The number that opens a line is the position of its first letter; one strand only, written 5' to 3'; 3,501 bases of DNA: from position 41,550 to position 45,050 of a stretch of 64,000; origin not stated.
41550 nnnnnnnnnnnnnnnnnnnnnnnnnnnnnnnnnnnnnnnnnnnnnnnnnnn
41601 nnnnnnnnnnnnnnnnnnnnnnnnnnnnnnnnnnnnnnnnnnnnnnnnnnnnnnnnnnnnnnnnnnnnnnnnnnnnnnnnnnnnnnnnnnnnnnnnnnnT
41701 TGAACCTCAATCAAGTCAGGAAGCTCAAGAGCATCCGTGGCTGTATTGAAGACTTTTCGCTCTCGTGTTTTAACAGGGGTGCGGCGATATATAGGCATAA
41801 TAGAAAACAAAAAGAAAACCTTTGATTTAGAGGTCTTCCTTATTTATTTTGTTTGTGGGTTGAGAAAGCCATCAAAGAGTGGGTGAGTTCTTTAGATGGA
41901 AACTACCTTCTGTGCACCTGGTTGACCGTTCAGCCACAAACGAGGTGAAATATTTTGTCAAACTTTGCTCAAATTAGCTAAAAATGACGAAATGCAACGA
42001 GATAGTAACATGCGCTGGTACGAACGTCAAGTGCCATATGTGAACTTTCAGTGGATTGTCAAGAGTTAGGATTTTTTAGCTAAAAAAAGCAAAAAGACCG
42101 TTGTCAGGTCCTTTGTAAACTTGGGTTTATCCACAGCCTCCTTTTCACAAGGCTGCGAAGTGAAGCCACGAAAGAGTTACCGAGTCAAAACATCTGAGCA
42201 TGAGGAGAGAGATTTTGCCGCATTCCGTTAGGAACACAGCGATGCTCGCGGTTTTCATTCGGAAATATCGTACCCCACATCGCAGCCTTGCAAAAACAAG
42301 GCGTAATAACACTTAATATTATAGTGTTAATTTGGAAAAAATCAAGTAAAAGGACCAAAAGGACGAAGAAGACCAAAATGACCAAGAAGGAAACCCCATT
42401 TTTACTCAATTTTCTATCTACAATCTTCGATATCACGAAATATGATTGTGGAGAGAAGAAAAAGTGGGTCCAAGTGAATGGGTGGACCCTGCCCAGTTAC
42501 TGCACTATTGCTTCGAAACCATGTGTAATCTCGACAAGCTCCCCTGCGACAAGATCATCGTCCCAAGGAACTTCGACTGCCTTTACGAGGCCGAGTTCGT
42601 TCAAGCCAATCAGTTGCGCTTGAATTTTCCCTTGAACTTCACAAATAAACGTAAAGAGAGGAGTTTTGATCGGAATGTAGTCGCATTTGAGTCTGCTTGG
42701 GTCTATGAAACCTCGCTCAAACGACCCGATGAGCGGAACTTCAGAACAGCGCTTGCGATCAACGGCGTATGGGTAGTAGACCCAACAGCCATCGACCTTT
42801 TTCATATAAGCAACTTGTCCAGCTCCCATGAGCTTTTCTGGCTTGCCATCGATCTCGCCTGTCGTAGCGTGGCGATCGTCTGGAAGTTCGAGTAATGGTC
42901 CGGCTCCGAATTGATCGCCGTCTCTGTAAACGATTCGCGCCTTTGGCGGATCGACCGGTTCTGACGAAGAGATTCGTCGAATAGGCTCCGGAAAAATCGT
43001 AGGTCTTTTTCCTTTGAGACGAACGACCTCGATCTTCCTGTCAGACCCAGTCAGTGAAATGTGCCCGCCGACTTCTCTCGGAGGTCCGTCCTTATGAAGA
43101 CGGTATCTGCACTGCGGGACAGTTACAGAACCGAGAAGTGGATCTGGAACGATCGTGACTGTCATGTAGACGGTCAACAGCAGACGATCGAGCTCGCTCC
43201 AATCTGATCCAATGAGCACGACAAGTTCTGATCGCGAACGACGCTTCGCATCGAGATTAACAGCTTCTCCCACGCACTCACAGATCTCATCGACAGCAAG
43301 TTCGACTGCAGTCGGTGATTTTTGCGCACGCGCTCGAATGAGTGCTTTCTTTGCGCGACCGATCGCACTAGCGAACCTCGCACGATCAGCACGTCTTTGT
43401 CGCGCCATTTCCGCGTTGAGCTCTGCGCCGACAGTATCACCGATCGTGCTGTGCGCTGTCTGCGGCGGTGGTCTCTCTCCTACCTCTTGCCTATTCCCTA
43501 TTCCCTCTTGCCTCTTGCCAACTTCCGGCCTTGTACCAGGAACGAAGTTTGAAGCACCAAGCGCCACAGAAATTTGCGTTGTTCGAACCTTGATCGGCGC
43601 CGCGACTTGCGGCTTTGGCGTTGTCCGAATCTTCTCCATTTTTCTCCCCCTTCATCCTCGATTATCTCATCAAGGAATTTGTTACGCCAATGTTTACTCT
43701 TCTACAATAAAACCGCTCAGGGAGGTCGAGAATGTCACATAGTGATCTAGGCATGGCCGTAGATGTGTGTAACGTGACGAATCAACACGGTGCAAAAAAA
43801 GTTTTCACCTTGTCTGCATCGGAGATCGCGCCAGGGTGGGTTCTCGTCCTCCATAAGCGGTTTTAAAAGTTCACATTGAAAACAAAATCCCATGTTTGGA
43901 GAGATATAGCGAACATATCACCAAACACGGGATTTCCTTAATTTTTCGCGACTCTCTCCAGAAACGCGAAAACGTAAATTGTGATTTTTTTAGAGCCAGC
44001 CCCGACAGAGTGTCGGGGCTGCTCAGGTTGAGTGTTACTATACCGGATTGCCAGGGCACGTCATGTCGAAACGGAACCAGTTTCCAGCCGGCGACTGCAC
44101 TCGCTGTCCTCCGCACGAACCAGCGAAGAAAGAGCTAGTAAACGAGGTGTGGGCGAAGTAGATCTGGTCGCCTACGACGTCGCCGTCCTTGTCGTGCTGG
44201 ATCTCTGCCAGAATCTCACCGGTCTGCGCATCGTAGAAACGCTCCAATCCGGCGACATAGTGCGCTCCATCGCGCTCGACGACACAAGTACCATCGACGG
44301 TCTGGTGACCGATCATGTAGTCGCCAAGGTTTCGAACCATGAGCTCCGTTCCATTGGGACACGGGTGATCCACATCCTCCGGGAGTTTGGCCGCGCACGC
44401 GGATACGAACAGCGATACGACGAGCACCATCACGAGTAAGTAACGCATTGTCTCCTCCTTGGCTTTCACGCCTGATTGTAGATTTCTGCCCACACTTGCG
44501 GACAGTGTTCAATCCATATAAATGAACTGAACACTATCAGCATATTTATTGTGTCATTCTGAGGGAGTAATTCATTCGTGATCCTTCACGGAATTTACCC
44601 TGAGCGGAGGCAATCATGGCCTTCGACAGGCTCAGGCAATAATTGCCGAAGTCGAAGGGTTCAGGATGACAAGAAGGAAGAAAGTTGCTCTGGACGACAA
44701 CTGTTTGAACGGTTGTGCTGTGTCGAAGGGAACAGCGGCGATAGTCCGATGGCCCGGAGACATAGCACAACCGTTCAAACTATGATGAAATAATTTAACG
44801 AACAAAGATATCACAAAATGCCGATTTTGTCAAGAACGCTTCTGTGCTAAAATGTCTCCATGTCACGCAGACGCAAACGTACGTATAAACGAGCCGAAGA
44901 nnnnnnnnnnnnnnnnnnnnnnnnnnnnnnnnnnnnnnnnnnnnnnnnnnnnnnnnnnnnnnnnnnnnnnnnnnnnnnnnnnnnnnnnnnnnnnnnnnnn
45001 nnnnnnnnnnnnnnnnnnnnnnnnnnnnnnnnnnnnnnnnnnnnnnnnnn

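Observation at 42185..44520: GC-rich island (~55% GC) between rpoB and ftsK carrying a 380-aa hypothetical protein and a Cys-rich lipoprotein, bounded by the hairpin repeat elements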

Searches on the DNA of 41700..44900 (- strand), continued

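Call 106: search_rna_families(source=L016, start=7200, end=10100, threshold=evalue, max_evalue=10)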
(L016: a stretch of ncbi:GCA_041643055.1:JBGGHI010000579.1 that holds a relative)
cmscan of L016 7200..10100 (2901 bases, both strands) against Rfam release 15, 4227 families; matches with E-value up to 10: 12.
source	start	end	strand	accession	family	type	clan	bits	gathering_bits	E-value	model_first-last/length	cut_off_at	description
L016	7673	7784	-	RF02970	EGFOA-assoc-1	Gene; sRNA;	-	23.1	224.5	0.0013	126-234/250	no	EGFOA-assoc-1 RNA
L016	9536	9583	+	RF01367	CRISPR-DR54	Gene; CRISPR;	-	20.4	39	0.94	1-37/37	no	CRISPR RNA direct repeat element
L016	7302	7354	+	RF01615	ceN111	Gene; snRNA; snoRNA; CD-box;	-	19.4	43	4.7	1-70/70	no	Nematode snoRNA ceN111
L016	9937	9995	+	RF04071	MIR2863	Gene; miRNA;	CL00139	18.4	94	3.8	29-85/113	no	MIR2863 microRNA precursor family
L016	7203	7355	+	RF01445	S_pombe_snR94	Gene; snRNA; snoRNA; HACA-box;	-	18.3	100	6.4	1-210/210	no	small nucleolar RNA snR94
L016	7725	7814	+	RF00656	mir-205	Gene; miRNA;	-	18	55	0.84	1-75/75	no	mir-205 microRNA precursor family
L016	7855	7946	+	RF04211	MIR5185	Gene; miRNA;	-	17.9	101.7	5.1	1-111/111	no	MIR5185 microRNA precursor family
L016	7320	7376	+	RF04269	mir-373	Gene; miRNA;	-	17.6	69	8.4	1-69/69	no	mir-373 microRNA precursor family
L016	7539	7572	+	RF01637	ceN47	Gene; snRNA; snoRNA; CD-box;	-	16.8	35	2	1-155/155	no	Nematode snoRNA ceN47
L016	9180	9301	+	RF00601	SCARNA20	Gene; snRNA; snoRNA; scaRNA;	-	15.4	44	8.6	1-130/130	no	Small Cajal body specific RNA 20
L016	8976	9043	+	RF01763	Guanidine-III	Cis-reg; riboswitch;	-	15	36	6.3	1-67/67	no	Guanidine-III riboswitch aptamer (yKKC-III)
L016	9789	9996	-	RF02777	OppA_thermometer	Cis-reg; thermoregulator;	-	14.2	290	1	1-304/304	no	OppA 5' UTR thermometer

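Call 108: search_with_rna_model(model_id=R2, sources=[window, L001, L002, L004, L009, L010, L012, L013, L015, L016, L018], max_evalue=1e-8, make_alignment=true)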
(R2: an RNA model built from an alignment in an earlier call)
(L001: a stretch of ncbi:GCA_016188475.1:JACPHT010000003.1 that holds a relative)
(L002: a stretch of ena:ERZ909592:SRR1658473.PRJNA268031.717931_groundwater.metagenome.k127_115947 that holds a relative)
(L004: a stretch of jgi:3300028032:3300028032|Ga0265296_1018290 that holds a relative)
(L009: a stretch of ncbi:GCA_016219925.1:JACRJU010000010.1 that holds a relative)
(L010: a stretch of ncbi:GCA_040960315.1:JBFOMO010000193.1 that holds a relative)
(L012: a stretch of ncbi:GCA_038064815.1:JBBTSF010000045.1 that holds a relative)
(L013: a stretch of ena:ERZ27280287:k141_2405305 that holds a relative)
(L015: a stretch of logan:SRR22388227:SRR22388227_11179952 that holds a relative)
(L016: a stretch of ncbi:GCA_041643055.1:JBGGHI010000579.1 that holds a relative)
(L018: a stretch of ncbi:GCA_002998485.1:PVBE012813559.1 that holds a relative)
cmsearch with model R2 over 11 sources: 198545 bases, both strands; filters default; matches with E-value up to 1e-8: 11.
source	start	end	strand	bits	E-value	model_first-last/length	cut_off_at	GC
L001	9777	9936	+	179.1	5.1e-43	1-160/160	no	0.45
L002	7823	7982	+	178.8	6.1e-43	1-160/160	no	0.47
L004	926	1085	+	178.1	9.6e-43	1-160/160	no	0.49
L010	7774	7933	+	177.2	1.6e-42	1-160/160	no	0.54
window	43705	43864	-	174.6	7.1e-42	1-160/160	no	0.49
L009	9406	9563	+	164.1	3.2e-39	1-160/160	no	0.54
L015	37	199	+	118.9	8.7e-28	1-160/160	no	0.52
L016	7522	7709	+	63.2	1.1e-13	1-160/160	no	0.43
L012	7379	7566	+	52.3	6.2e-11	1-160/160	no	0.47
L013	7667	7882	+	46.1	2.3e-09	1-160/160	no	0.45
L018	4555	4691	+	43.8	8.7e-09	1-160/160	no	0.47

Alignment A12: 11 matches aligned to the model, 330 columns, each read 5' to 3' on its own strand. Consensus structure (alignment columns), stored with it:
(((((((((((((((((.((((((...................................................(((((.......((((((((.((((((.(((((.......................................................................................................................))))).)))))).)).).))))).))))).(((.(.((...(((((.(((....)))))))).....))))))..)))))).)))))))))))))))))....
